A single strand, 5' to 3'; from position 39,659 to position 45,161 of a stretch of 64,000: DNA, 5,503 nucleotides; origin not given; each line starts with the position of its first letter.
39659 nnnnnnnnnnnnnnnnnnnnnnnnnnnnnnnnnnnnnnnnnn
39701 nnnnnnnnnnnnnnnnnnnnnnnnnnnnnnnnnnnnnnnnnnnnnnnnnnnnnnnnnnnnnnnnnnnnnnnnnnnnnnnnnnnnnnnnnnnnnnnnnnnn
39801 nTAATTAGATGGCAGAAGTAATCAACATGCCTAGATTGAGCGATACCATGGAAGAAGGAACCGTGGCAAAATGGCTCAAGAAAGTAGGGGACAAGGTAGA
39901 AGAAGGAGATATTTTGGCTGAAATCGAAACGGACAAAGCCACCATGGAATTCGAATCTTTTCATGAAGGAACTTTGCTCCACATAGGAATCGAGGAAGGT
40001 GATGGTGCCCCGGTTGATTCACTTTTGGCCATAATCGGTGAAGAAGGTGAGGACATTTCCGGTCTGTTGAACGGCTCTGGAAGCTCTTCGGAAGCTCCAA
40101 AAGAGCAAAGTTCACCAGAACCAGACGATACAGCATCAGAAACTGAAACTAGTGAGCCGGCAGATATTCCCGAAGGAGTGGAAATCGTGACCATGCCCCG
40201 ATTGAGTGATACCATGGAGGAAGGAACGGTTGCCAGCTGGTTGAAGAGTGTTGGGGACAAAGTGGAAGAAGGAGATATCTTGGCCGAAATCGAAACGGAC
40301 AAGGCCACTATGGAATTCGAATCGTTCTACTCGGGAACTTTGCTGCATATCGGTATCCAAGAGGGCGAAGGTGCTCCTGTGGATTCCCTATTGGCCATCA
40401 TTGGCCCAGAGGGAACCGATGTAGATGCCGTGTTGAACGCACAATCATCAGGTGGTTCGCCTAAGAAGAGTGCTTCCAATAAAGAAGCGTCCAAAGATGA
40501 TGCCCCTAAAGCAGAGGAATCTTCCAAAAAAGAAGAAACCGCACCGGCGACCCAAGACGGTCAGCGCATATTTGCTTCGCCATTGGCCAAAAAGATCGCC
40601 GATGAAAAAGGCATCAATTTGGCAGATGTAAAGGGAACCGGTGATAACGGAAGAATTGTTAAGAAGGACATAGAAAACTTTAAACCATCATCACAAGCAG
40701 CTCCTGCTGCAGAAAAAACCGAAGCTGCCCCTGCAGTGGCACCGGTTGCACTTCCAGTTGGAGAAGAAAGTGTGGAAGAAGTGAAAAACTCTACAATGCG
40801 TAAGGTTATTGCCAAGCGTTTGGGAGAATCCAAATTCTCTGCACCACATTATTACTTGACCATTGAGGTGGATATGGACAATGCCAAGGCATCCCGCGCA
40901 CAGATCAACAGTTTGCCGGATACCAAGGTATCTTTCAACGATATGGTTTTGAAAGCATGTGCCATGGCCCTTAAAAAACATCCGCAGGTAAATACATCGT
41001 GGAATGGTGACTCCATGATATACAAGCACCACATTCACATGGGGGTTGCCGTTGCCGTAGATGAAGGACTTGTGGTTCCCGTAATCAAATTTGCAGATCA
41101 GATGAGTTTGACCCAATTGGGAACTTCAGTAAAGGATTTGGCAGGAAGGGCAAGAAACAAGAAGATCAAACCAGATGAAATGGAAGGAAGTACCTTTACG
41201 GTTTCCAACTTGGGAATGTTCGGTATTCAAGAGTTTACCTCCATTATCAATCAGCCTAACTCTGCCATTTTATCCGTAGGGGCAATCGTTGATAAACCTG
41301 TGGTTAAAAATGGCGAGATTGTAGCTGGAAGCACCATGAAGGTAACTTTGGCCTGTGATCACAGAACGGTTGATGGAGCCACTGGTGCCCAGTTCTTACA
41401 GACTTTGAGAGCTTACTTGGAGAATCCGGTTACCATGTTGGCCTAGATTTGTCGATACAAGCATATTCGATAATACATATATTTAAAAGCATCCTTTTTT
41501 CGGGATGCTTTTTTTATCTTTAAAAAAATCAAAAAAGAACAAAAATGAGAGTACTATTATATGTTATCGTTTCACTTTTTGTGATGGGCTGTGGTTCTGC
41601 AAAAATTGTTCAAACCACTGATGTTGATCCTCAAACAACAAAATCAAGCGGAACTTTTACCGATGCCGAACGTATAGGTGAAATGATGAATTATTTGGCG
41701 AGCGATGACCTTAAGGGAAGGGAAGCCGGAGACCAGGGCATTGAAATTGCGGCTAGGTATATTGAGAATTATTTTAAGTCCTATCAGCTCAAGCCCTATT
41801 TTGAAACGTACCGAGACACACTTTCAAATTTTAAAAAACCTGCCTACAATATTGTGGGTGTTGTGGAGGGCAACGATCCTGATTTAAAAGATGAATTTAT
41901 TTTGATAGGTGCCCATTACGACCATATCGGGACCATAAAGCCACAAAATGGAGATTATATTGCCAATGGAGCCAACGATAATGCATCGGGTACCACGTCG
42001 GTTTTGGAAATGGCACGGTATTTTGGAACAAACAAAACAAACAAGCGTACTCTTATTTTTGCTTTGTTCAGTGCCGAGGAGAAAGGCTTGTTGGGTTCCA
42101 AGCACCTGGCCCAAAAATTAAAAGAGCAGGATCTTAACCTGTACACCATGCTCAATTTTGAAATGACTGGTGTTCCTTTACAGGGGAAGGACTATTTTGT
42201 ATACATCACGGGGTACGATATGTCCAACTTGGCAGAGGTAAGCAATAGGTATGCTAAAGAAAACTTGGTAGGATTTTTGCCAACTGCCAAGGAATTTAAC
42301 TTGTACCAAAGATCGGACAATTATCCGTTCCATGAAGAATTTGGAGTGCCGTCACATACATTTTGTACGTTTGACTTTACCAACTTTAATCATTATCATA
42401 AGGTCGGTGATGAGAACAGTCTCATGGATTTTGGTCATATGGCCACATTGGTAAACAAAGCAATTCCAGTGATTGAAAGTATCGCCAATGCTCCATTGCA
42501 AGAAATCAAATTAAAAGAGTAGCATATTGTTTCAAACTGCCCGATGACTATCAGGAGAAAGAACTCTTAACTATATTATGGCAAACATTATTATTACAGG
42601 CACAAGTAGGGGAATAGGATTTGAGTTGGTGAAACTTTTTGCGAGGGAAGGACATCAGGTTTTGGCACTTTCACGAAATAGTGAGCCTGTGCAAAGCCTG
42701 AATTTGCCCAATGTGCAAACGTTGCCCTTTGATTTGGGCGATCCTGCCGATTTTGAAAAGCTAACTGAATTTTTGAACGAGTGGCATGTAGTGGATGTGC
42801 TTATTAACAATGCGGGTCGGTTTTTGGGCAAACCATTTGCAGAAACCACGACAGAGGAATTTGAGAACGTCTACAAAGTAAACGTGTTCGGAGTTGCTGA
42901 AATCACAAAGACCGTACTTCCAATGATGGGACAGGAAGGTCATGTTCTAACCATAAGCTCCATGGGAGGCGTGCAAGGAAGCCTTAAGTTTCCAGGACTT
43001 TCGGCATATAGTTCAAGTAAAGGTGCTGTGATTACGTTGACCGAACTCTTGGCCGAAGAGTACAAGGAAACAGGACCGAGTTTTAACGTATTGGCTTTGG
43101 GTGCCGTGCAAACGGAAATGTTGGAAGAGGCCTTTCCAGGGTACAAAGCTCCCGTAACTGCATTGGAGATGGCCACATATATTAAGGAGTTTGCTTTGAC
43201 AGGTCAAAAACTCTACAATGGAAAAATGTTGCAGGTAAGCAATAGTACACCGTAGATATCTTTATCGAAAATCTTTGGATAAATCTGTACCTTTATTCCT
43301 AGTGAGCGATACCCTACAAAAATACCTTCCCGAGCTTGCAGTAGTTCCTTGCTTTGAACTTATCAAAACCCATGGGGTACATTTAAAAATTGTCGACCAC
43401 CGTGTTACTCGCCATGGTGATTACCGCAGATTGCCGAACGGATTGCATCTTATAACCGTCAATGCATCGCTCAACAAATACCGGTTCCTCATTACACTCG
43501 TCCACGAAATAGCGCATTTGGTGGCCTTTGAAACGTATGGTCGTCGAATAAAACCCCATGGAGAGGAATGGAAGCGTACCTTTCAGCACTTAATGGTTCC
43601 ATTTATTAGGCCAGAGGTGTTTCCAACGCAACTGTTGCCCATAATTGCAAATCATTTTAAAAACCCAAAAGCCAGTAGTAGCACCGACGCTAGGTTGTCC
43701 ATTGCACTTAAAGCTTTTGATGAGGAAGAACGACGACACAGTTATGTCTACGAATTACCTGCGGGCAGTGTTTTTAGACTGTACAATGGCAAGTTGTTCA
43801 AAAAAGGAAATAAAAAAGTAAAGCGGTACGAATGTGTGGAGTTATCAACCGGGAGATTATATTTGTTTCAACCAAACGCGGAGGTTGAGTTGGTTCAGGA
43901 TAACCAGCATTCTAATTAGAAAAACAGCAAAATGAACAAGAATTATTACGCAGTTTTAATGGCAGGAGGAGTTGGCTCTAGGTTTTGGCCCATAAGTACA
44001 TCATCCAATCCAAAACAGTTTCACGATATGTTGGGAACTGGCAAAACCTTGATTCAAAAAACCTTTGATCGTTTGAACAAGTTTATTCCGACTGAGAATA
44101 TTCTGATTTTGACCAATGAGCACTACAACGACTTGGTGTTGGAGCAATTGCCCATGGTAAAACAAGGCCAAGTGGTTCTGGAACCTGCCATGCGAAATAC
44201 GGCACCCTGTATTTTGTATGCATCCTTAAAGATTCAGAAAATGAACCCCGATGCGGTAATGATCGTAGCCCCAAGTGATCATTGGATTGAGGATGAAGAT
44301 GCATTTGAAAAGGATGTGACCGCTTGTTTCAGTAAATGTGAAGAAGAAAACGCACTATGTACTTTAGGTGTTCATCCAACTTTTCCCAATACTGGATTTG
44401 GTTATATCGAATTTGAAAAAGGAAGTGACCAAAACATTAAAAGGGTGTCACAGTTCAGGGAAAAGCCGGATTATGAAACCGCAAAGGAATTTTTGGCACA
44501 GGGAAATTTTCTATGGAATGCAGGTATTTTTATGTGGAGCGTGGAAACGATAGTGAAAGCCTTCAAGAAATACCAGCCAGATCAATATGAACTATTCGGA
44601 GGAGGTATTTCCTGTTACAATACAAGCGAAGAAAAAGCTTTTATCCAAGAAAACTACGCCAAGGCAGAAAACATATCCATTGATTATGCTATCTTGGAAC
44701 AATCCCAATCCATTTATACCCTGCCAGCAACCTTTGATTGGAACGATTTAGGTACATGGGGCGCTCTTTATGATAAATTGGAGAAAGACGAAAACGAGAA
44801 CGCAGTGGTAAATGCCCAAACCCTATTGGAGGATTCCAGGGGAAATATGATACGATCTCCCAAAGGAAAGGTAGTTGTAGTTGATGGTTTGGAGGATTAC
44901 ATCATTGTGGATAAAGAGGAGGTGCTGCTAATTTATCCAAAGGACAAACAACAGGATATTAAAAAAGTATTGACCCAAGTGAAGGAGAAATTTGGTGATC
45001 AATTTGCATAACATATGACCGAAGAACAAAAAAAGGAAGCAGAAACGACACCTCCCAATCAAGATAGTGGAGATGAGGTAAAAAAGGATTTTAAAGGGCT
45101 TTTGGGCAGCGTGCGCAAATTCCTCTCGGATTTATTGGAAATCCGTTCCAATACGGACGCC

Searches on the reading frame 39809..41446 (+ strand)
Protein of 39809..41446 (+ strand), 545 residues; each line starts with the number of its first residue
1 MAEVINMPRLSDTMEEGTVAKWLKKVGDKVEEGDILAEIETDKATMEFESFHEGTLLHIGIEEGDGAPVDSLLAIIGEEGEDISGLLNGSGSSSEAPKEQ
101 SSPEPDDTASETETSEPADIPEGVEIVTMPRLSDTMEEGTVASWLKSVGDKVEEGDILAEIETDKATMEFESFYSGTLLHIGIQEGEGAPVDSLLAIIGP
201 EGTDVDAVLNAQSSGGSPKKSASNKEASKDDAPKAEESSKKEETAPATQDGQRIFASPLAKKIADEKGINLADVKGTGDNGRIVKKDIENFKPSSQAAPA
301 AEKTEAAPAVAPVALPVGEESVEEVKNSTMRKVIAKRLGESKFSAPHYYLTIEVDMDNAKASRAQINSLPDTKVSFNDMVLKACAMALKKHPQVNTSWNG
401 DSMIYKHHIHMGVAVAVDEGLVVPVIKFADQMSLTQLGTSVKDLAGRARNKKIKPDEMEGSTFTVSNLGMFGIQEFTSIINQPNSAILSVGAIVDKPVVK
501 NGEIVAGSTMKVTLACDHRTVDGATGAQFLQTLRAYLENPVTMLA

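Call 8: search_protein_families(library=pfam, proteins=[window:39809-41446:+], max_evalue=0.001)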
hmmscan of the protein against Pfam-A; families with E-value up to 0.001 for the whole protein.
window:39809-41446:+ (545 aa): 8 families
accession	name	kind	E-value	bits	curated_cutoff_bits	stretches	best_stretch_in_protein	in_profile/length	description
PF00198.28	2-oxoacid_dh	-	2.5e-86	289.3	23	1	321-544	3-231/232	2-oxoacid dehydrogenases acyltransferase (catalytic domain)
PF00364.28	Biotin_lipoyl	-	2e-37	127.3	22.1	2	4-76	2-73/73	Biotin-requiring enzyme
PF02817.22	E3_binding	-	1.3e-16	61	23.7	1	254-289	1-36/36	e3 binding domain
PF13533.13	Biotin_lipoyl_2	-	9.9e-08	32.1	29.8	0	17-40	9-32/32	Biotin-lipoyl like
PF01597.25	GCV_H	-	3.4e-06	27.4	22.2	0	139-180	32-73/122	Glycine cleavage H-protein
PF09891.15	DUF2118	-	0.00011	22.6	20.5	0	16-59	87-131/149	Uncharacterized protein conserved in archaea (DUF2118)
PF07831.19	PYNP_C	-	0.00011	22.2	27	0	23-39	37-53/75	Pyrimidine nucleoside phosphorylase C-terminal domain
PF01551.29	Peptidase_M23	-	0.00064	20.3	28.7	0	21-70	54-95/96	Peptidase family M23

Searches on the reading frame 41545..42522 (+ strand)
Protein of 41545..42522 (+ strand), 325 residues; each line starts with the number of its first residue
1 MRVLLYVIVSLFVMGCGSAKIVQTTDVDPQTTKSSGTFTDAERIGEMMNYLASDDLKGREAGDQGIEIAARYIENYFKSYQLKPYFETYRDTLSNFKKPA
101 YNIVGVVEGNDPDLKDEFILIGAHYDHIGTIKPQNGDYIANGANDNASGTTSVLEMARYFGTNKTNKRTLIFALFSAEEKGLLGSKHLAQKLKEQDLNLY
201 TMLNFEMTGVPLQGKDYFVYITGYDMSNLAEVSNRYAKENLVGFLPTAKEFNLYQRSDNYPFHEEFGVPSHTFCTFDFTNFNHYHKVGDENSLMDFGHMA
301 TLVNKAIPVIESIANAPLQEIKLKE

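Call 8: search_protein_families(library=pfam, proteins=[window:41545-42522:+], max_evalue=0.001)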
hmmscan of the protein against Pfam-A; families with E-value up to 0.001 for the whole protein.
window:41545-42522:+ (325 aa): 2 families
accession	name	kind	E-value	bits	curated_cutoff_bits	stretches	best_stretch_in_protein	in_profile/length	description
PF04389.22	Peptidase_M28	-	2.6e-36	125.6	21.3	1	102-294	1-177/193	Peptidase family M28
PF01546.33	Peptidase_M20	-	9.3e-06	26.1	24.6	1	121-212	2-104/206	Peptidase family M20/M25/M40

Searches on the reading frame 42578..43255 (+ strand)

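Call 40: search_protein_families(library=pfam, proteins=[window:42578-43255:+], max_evalue=0.001)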
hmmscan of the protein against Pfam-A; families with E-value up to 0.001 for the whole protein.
window:42578-43255:+ (225 aa): 6 families
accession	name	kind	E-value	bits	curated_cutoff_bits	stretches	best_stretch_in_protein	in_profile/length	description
PF00106.31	adh_short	-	1.3e-42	145.9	26.6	1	3-186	2-191/195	short chain dehydrogenase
PF13561.12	adh_short_C2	-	3.8e-31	108.9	27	1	10-191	3-189/236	Enoyl-(Acyl carrier protein) reductase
PF08659.16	KR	-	8.2e-09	36.1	22.6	1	3-148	2-153/180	KR domain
PF01370.27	Epimerase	-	1.6e-07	31.4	20.9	1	4-163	1-161/240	NAD dependent epimerase/dehydratase family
PF13460.12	NAD_binding_10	-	8.1e-05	23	27.2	1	8-64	1-59/184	NAD(P)H-binding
PF04321.23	RmlD_sub_bind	-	0.00053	19.6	27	1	3-111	2-87/287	RmlD substrate binding domain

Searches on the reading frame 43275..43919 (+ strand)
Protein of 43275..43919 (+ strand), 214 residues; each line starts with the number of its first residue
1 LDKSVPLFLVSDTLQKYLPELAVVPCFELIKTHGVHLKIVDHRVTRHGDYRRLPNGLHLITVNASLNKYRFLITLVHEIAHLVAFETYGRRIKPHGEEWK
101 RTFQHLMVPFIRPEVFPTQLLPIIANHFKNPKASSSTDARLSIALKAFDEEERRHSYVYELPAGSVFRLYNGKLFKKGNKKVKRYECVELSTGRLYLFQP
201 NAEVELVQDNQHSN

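Call 40: search_protein_families(library=pfam, proteins=[window:43275-43919:+], max_evalue=0.001)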
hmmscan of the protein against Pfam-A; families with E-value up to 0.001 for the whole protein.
window:43275-43919:+ (214 aa): 2 families
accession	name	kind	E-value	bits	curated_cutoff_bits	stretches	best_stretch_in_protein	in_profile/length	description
PF10263.15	SprT-like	-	1.1e-08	35.3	25.6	1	31-106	17-95/108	SprT-like family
PF06114.19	Peptidase_M78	-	0.001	19.3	22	0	47-88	17-59/123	IrrE N-terminal-like domain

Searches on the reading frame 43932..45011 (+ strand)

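Call 40: search_protein_families(library=pfam, proteins=[window:43932-45011:+], max_evalue=0.001)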
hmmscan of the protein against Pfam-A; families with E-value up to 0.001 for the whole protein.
window:43932-45011:+ (359 aa): 2 families
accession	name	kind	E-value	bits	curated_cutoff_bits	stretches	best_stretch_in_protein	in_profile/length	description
PF00483.29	NTP_transferase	-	3.6e-39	135.2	21.2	1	7-288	2-244/245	Nucleotidyl transferase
PF22640.1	ManC_GMP_beta-helix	-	3e-07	30.7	27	1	301-349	7-54/55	MannoseP isomerase/GMP-like beta-helix domain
